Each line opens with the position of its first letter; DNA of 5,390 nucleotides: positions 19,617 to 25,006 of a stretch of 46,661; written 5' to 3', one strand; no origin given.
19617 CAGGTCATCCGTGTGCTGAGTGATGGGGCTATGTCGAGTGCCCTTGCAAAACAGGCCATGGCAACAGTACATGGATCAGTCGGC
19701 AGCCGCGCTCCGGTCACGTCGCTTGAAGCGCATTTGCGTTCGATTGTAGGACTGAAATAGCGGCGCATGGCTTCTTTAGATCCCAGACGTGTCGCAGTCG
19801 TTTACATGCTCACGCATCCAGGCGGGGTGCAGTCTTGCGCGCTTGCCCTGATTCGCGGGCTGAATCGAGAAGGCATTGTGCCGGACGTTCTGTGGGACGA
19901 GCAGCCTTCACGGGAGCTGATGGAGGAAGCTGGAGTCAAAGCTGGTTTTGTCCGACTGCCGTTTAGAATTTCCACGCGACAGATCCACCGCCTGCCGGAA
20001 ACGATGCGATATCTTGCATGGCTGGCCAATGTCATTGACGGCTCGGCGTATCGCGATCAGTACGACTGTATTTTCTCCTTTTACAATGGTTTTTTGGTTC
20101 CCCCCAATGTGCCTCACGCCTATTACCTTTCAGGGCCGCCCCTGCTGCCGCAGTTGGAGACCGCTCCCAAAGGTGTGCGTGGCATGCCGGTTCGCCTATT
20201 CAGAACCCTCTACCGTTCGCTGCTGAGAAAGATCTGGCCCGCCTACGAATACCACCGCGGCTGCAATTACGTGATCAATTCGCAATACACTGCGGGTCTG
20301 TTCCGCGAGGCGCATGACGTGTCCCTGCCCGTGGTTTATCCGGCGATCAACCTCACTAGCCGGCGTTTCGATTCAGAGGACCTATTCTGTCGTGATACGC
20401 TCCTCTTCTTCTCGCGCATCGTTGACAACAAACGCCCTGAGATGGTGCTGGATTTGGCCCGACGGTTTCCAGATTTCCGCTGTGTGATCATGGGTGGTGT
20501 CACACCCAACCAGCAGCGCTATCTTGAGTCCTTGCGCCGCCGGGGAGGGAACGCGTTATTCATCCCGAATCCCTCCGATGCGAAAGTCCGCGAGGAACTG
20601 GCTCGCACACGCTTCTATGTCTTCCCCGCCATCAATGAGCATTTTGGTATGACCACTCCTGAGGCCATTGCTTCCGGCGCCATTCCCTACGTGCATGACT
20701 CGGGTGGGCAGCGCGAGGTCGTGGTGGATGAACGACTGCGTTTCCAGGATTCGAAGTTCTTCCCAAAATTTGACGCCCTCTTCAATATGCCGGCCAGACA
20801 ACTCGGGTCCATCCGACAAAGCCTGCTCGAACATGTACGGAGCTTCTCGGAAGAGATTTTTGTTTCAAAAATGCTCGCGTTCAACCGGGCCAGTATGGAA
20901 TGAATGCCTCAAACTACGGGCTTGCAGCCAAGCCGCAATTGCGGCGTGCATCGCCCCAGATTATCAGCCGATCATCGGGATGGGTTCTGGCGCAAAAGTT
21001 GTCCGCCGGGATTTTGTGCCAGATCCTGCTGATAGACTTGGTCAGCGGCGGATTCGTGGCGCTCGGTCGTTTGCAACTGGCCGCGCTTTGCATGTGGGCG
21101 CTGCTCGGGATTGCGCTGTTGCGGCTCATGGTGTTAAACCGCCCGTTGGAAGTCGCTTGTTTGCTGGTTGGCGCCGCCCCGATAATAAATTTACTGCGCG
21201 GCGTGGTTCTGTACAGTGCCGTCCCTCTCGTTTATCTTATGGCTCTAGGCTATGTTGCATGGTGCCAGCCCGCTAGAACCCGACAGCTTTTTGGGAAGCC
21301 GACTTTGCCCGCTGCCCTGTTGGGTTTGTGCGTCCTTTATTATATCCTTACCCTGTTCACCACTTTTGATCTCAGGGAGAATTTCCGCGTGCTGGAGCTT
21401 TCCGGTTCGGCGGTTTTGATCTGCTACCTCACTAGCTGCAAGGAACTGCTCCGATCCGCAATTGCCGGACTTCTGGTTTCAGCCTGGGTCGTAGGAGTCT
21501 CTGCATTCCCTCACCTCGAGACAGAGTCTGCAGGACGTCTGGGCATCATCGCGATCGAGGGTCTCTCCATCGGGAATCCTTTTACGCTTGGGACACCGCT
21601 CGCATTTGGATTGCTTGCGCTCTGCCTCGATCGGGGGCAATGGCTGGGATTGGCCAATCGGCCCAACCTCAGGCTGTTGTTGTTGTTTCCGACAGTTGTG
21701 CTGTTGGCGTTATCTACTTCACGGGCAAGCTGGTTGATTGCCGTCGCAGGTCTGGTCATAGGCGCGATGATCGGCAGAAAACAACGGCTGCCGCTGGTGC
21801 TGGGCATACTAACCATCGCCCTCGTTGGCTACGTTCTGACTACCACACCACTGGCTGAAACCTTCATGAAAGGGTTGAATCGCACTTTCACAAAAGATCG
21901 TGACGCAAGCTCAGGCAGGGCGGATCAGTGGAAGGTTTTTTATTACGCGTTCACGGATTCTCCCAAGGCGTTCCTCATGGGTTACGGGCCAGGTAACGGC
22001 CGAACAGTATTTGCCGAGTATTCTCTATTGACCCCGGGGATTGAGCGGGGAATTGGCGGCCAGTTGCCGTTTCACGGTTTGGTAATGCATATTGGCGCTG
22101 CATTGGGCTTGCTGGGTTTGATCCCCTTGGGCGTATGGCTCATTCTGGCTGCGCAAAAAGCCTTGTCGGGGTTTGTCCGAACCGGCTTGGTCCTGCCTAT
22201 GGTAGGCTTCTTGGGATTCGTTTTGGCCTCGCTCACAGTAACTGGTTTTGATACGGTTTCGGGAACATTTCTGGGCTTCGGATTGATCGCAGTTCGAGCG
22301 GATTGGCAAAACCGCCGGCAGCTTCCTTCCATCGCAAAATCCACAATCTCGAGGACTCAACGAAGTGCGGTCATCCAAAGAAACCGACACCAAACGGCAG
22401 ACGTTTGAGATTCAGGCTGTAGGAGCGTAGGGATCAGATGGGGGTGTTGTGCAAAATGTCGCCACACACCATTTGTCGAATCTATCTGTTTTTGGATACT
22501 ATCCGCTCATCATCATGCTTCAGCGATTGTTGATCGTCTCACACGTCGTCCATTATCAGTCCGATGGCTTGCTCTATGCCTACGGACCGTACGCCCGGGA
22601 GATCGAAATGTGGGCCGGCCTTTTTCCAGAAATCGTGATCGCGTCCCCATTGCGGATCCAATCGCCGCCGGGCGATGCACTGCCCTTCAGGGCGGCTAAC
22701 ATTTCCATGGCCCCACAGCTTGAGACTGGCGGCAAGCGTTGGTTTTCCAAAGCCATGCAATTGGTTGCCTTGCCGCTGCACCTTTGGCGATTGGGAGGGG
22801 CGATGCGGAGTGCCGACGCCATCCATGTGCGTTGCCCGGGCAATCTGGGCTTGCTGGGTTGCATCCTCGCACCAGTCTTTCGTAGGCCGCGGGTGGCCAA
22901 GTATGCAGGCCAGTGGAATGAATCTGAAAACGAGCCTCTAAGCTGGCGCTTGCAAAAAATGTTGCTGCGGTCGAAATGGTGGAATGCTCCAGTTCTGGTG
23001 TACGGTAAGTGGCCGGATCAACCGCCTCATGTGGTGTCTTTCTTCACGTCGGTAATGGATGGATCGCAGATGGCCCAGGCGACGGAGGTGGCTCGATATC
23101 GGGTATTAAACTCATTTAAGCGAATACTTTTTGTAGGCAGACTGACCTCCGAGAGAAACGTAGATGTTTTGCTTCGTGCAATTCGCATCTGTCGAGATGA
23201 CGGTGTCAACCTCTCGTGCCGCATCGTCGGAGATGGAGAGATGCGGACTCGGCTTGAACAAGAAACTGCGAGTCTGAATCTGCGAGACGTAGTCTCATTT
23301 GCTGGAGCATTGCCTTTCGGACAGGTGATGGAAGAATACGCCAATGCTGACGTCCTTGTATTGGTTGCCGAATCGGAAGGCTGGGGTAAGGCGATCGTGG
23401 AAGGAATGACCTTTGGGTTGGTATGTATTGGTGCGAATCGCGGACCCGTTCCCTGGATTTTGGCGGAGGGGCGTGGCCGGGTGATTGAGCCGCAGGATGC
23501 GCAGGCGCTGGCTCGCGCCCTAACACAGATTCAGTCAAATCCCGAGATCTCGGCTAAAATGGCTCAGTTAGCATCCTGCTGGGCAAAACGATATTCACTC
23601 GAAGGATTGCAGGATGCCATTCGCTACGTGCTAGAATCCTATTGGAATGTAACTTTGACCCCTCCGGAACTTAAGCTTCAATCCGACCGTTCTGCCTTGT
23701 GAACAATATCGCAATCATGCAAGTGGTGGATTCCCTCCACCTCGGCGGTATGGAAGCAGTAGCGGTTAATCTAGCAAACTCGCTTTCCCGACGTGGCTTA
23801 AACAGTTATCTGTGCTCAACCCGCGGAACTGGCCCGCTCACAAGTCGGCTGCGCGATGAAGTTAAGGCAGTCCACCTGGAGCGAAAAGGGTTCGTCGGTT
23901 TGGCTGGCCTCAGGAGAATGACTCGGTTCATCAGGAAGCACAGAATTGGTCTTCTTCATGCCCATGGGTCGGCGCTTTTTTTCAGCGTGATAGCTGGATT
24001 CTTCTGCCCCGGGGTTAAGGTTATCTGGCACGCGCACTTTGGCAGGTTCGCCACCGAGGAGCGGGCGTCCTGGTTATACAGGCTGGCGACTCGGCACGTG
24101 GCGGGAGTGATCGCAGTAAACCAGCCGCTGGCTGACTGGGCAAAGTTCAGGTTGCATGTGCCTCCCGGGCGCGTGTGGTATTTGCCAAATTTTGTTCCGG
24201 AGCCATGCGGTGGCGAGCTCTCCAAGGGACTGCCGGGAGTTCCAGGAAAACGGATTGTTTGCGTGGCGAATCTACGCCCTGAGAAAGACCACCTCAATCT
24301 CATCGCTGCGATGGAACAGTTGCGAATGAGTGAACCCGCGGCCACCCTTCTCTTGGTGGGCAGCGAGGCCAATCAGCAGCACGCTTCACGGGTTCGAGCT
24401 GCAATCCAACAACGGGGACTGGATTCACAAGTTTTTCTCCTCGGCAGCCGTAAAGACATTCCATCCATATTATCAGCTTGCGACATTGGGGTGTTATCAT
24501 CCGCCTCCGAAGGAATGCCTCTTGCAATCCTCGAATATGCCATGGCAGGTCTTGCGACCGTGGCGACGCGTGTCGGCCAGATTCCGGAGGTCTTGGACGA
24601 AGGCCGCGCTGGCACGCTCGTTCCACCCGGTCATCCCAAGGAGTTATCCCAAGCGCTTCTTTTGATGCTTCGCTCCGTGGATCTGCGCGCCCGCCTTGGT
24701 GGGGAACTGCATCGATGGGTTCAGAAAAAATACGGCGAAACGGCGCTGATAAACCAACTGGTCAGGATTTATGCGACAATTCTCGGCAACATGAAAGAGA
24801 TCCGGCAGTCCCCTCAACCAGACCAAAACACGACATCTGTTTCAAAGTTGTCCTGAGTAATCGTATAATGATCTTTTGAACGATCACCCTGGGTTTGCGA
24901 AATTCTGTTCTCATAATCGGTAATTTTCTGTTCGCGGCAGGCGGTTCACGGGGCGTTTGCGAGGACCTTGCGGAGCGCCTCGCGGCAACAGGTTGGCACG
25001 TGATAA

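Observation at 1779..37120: Mosaic family of A-poor short-period repeat modules fills almost every gene junction of the EPS locus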

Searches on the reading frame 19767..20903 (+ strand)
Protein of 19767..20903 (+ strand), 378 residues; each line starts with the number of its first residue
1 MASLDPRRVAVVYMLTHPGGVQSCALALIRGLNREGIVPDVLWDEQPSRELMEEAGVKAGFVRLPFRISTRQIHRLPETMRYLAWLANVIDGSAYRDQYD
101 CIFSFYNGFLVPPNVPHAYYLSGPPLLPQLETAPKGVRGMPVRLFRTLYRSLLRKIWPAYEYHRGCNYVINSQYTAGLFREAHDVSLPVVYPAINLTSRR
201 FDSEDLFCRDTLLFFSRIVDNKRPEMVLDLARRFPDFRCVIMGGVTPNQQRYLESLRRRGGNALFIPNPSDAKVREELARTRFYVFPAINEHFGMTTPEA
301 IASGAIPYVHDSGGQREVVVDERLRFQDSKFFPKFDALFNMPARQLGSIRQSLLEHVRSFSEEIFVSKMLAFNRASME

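Call 64: search_protein_families(library=pfam, proteins=[window:19767-20903:+], max_evalue=0.01)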
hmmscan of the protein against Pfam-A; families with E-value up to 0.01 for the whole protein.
window:19767-20903:+ (378 aa): 4 families
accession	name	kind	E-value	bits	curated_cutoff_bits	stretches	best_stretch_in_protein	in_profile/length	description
PF00534.26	Glycos_transf_1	-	1.4e-14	54.4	26.4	1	211-322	17-134/172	Glycosyl transferases group 1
PF13692.12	Glyco_trans_1_4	-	8.9e-08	32.9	27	1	210-322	2-118/142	Glycosyl transferases group 1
PF13439.12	Glyco_transf_4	-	2.7e-05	24.7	28.5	1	18-196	1-168/170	Glycosyltransferase Family 4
PF13579.12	Glyco_trans_4_4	-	0.00022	22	29.7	1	19-155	1-127/158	Glycosyl transferase 4-like domain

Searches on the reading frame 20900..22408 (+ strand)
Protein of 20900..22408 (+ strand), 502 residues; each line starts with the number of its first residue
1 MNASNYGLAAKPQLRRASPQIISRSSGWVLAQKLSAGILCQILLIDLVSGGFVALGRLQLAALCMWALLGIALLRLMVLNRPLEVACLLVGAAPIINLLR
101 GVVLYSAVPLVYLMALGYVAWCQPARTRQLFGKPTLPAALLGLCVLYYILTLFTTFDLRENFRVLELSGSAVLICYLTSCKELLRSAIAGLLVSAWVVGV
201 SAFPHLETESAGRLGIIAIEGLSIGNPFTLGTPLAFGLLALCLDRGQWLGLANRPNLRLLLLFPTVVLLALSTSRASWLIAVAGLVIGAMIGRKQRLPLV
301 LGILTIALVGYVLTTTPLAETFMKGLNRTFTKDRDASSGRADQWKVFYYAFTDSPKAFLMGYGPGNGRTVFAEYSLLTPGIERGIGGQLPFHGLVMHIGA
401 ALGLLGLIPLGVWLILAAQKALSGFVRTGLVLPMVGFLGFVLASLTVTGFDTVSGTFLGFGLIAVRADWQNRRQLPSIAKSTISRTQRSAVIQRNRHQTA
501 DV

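Call 64: search_protein_families(library=pfam, proteins=[window:20900-22408:+], max_evalue=0.01)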
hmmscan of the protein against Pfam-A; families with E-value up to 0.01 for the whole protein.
window:20900-22408:+ (502 aa): 1 family
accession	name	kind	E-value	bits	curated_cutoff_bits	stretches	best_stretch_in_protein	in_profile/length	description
PF04932.20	Wzy_C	-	1e-11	45.3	31.7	1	261-408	2-146/149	O-Antigen ligase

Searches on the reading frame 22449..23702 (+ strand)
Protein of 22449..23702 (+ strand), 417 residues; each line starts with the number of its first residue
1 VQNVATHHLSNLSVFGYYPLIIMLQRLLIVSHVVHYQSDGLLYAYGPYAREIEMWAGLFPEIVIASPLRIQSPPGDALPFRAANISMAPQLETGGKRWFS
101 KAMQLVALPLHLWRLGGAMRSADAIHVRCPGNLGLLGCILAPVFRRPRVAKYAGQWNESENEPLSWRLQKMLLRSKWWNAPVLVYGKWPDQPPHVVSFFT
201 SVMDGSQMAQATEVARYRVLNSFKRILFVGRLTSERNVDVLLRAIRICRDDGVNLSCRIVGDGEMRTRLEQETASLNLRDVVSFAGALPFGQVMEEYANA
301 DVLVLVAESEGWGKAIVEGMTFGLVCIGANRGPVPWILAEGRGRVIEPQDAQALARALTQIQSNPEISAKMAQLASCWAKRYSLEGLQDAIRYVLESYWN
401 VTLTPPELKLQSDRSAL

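Call 64: search_protein_families(library=pfam, proteins=[window:22449-23702:+], max_evalue=0.01)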
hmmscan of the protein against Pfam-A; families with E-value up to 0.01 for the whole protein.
window:22449-23702:+ (417 aa): 2 families
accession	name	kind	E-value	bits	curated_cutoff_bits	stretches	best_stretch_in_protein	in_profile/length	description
PF00534.26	Glycos_transf_1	-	5e-32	111.2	26.4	1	224-373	16-167/172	Glycosyl transferases group 1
PF13692.12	Glyco_trans_1_4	-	4.9e-24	85.7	27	1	224-362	2-140/142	Glycosyl transferases group 1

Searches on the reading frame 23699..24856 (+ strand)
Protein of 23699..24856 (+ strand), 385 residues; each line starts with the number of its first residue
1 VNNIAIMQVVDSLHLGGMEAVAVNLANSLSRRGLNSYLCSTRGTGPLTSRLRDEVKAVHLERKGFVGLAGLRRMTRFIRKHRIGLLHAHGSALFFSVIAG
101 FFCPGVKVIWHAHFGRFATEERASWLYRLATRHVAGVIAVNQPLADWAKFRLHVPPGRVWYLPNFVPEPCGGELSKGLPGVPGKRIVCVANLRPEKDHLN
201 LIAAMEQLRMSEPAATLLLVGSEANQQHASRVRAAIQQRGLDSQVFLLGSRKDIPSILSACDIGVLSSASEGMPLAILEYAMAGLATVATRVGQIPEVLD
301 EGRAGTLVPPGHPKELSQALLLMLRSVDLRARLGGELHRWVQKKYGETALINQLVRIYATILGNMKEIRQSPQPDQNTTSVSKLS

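Call 64: search_protein_families(library=pfam, proteins=[window:23699-24856:+], max_evalue=0.01)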
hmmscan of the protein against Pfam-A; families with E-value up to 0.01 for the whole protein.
window:23699-24856:+ (385 aa): 4 families
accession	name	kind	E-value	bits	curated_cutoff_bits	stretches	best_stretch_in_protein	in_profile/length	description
PF13692.12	Glyco_trans_1_4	-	6.1e-30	104.8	27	1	184-325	2-141/142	Glycosyl transferases group 1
PF00534.26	Glycos_transf_1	-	1.2e-28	100.2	26.4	1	184-334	16-166/172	Glycosyl transferases group 1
PF13439.12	Glyco_transf_4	-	3.4e-18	66.7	28.5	1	16-166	2-166/170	Glycosyltransferase Family 4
PF13579.12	Glyco_trans_4_4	-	1.5e-11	45.3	29.7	1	16-164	1-157/158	Glycosyl transferase 4-like domain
